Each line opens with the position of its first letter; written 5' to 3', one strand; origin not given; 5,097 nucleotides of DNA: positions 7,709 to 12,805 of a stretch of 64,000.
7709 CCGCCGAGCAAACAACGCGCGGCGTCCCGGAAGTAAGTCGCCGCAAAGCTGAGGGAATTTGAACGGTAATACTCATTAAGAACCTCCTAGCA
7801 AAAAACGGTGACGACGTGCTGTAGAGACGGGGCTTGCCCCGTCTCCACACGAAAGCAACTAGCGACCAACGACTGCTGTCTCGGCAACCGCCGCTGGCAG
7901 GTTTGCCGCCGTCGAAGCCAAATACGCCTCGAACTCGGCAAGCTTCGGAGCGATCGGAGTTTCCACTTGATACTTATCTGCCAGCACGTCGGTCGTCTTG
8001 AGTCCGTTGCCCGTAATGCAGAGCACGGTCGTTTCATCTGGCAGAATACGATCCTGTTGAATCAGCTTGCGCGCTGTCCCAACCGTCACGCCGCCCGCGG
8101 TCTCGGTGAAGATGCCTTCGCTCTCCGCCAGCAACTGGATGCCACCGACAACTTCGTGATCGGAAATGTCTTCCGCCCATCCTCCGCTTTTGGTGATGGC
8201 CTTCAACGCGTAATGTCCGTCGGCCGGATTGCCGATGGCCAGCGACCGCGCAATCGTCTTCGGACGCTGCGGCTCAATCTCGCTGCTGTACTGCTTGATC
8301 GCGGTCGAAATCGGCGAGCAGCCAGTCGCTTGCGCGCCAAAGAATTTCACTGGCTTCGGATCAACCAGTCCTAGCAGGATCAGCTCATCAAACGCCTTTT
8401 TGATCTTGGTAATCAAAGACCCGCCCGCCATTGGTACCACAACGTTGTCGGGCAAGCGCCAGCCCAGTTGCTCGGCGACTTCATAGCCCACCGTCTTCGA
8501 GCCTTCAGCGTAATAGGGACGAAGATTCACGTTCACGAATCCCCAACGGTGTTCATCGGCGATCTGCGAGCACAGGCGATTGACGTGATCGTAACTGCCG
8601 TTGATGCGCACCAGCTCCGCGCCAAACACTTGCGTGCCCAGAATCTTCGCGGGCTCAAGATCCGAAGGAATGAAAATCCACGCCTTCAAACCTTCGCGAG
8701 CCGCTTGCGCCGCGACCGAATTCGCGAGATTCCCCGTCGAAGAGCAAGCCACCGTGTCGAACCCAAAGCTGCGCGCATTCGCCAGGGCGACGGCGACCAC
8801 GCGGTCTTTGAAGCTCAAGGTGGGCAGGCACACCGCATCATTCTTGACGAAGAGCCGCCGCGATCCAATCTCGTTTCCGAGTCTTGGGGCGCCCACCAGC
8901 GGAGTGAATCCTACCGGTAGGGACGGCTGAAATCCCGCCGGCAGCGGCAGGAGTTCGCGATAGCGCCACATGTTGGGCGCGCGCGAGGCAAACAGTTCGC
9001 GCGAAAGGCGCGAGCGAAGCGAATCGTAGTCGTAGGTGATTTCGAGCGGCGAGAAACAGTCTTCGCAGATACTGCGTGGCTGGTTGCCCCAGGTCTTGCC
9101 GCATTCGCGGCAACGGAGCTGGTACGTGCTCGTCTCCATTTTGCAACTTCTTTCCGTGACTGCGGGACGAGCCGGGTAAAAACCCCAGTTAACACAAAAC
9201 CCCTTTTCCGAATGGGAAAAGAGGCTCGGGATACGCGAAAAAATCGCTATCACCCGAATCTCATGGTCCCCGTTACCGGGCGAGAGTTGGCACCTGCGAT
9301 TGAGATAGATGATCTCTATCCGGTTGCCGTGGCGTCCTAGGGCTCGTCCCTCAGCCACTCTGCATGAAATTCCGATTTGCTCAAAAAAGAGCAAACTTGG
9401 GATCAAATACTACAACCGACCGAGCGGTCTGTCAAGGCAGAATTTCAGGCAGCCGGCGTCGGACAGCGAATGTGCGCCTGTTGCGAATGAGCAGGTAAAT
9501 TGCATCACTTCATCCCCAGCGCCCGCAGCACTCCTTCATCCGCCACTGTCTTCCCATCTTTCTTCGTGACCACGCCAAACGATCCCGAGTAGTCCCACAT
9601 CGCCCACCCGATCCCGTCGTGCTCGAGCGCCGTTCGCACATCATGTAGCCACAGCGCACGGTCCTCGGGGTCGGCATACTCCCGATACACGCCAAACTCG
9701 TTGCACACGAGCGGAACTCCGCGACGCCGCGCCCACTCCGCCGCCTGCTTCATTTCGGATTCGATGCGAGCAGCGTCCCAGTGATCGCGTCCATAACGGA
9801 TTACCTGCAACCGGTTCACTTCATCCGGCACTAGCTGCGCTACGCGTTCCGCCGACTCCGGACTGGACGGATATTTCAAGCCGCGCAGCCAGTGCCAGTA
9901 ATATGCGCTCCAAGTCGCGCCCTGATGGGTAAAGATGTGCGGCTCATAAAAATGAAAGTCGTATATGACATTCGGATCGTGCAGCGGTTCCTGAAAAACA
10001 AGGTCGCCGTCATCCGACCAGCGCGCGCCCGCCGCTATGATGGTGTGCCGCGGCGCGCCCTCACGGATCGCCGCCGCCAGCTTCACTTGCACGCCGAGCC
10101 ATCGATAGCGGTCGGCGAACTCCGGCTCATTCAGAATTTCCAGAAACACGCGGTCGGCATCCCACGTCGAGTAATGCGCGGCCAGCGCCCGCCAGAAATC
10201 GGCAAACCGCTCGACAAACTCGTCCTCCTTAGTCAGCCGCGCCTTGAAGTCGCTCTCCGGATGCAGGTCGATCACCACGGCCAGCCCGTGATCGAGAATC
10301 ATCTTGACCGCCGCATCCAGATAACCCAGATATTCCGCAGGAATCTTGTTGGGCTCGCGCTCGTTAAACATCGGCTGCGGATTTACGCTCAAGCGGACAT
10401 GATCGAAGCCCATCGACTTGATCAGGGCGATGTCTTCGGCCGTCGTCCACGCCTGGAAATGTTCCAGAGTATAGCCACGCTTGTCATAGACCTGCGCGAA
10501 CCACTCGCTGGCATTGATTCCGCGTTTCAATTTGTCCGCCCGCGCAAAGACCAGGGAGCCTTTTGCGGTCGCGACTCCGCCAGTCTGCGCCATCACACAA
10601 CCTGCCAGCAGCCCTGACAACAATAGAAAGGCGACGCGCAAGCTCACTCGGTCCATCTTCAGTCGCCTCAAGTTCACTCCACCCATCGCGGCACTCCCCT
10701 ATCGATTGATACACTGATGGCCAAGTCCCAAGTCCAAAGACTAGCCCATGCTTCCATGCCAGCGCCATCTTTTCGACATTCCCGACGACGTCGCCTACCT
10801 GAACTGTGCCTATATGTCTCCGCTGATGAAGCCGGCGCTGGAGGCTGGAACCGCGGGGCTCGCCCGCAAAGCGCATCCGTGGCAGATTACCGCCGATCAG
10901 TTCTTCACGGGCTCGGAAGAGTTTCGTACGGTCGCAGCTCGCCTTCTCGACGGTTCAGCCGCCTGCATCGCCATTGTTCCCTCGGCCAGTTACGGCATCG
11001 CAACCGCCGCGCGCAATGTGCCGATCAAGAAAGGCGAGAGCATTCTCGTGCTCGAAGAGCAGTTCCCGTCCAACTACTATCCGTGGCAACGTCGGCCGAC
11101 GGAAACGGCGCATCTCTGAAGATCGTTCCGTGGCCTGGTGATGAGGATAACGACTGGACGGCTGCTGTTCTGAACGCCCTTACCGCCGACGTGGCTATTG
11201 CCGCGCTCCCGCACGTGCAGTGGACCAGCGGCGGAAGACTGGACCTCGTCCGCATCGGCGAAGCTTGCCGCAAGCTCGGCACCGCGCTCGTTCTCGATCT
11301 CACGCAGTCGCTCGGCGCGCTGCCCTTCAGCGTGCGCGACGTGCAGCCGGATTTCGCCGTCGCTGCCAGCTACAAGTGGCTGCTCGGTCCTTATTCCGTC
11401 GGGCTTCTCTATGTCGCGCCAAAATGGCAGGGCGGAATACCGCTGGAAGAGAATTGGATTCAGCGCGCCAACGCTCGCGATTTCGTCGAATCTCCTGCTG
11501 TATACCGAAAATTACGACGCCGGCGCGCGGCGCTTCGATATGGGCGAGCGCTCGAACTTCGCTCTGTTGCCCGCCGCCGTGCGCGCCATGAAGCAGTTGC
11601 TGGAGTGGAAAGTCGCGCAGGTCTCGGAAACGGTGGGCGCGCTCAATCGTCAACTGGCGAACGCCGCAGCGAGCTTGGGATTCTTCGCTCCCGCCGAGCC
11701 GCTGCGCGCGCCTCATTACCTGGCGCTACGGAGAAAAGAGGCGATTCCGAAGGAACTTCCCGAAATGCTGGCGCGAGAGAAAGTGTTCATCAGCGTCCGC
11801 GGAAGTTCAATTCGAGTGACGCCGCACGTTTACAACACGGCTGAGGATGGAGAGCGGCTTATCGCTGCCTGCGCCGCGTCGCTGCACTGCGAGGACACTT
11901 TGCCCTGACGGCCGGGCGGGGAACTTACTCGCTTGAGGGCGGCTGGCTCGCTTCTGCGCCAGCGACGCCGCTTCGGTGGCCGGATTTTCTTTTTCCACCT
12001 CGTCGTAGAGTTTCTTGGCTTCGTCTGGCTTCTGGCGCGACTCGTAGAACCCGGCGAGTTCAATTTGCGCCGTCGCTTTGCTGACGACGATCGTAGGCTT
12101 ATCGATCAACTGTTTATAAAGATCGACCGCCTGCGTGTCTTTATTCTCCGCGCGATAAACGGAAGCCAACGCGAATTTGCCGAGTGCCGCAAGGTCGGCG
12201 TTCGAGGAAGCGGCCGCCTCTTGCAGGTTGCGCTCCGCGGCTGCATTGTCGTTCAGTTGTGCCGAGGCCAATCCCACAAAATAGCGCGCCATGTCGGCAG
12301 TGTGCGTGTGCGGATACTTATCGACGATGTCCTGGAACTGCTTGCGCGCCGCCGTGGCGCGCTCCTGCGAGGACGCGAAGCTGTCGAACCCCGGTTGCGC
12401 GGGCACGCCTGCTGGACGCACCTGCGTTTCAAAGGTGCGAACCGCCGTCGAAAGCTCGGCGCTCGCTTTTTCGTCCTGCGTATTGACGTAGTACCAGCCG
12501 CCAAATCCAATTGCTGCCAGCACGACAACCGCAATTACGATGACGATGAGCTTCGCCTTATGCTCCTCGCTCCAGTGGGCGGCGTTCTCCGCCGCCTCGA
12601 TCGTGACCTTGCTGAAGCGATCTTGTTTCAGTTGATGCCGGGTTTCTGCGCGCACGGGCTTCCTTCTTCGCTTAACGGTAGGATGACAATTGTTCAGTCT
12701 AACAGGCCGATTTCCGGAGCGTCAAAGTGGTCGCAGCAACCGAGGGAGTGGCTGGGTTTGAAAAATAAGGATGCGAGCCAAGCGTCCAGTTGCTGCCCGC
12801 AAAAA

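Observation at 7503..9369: SAM-I riboswitch in front of a zinc-ribbon ThrC-like enzyme plus a MoaD-like sulfur carrier: probable non-canonical homocysteine/methionine synthesis module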

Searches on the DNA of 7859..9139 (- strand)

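Call 23: search_rna_families(sources=[L001, L003], threshold=gathering)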
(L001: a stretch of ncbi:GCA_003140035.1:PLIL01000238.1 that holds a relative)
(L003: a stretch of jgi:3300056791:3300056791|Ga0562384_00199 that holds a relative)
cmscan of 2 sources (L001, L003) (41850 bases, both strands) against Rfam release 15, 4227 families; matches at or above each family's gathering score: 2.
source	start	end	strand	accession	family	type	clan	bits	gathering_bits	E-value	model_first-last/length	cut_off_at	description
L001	9817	9930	+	RF00162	SAM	Cis-reg; riboswitch;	CL00012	67.8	44.4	7.3e-14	1-108/108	no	SAM riboswitch aptamer (S box leader)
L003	9817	9930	+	RF00162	SAM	Cis-reg; riboswitch;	CL00012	67.8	44.4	7.3e-14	1-108/108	no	SAM riboswitch aptamer (S box leader)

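Call 31: search_rna_families(source=L004, threshold=gathering)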
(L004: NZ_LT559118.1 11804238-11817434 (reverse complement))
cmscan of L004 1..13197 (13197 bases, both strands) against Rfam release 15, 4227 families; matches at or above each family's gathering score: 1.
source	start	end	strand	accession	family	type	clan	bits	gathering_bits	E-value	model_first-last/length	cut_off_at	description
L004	5816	5957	+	RF00162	SAM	Cis-reg; riboswitch;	CL00012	68.7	44.4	1.3e-14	1-108/108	no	SAM riboswitch aptamer (S box leader)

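Call 39: search_rna_families(sources=[L019, L045, L056, L061, L063, L074, L050], threshold=gathering)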
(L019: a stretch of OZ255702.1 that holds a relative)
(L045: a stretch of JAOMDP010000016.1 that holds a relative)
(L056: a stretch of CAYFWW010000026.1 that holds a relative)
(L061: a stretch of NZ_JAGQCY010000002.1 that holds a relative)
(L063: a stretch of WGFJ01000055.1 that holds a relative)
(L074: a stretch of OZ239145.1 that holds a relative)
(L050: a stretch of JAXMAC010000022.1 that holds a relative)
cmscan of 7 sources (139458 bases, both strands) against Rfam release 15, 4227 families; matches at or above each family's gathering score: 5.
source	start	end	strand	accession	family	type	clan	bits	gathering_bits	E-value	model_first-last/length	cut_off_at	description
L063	9797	9909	+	RF00162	SAM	Cis-reg; riboswitch;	CL00012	96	44.4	1.5e-21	1-108/108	no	SAM riboswitch aptamer (S box leader)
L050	2121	2241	+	RF00162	SAM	Cis-reg; riboswitch;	CL00012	86.2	44.4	1.1e-18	1-108/108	no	SAM riboswitch aptamer (S box leader)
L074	9742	9875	+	RF00162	SAM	Cis-reg; riboswitch;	CL00012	73.3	44.4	6.1e-15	1-108/108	no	SAM riboswitch aptamer (S box leader)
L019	9767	9869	+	RF00162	SAM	Cis-reg; riboswitch;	CL00012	69.2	44.4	1e-13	1-108/108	no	SAM riboswitch aptamer (S box leader)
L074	1403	1476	-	RF00005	tRNA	Gene; tRNA;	CL00001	68.9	29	1.4e-12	1-71/71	no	tRNA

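Call 43: search_rna_families(sources=[L015, L021, L030, L033, L038, L018, L020, L035, L023], threshold=gathering)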
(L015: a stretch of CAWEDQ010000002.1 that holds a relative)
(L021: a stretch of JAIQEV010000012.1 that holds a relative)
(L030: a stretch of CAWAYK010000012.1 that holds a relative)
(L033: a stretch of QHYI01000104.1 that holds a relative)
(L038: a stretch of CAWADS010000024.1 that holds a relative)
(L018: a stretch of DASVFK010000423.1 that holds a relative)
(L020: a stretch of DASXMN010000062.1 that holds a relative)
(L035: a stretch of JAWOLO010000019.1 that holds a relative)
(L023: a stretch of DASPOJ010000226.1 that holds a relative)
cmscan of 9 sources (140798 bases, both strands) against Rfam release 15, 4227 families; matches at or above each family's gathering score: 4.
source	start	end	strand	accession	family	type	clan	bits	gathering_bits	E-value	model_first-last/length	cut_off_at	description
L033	6503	6730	-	RF02005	group-II-D1D4-6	Intron;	CL00102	115.2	49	1.4e-31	1-225/225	no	Group II catalytic intron D1-D4-6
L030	4864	5052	-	RF00168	Lysine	Cis-reg; riboswitch;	-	70.6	30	4.4e-16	1-182/182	no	Lysine riboswitch aptamer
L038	4854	4924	-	RF00005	tRNA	Gene; tRNA;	CL00001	60.9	29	2.2e-10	1-71/71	no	tRNA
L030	16954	16999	+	RF01687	Acido-Lenti-1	Gene; sRNA;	-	52.7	37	1.1e-08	1-46/46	no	Acido-Lenti-1 RNA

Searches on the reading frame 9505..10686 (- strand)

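Call 18: search_protein_families(library=pfam, proteins=[window:9505-10686:-], max_evalue=0.001)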
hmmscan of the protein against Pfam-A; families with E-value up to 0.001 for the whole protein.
window:9505-10686:- (393 aa): 1 family
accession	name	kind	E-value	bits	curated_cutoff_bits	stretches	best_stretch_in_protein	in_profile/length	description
PF00150.24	Cellulase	-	1.3e-38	133.5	23.5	1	76-367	17-269/272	Cellulase (glycosyl hydrolase family 5)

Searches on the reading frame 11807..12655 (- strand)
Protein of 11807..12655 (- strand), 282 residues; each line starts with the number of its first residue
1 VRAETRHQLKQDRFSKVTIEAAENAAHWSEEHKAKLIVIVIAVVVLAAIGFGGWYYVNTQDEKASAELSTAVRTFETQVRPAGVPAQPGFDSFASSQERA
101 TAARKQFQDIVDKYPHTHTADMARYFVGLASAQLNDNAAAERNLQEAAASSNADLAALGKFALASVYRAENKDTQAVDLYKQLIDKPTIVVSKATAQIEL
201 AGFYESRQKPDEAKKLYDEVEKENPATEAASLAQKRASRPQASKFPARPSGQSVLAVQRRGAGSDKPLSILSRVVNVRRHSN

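Call 18: search_protein_families(library=pfam, proteins=[window:11807-12655:-], max_evalue=0.001)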
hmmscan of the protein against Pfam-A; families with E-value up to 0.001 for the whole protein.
window:11807-12655:- (282 aa): 4 families
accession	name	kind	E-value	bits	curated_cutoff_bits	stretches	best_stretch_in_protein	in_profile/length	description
PF09976.15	TPR_21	-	9.3e-12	45.5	25.5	1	34-228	8-180/193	Tetratricopeptide repeat-like domain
PF13174.12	TPR_6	-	2.8e-06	28.1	26.3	0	161-186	4-29/33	Tetratricopeptide repeat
PF13176.12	TPR_7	-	4.8e-06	26.7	27.9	0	162-184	4-26/36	Tetratricopeptide repeat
PF13428.12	TPR_14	-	2.6e-05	24.9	23.5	0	196-231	3-38/44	Tetratricopeptide repeat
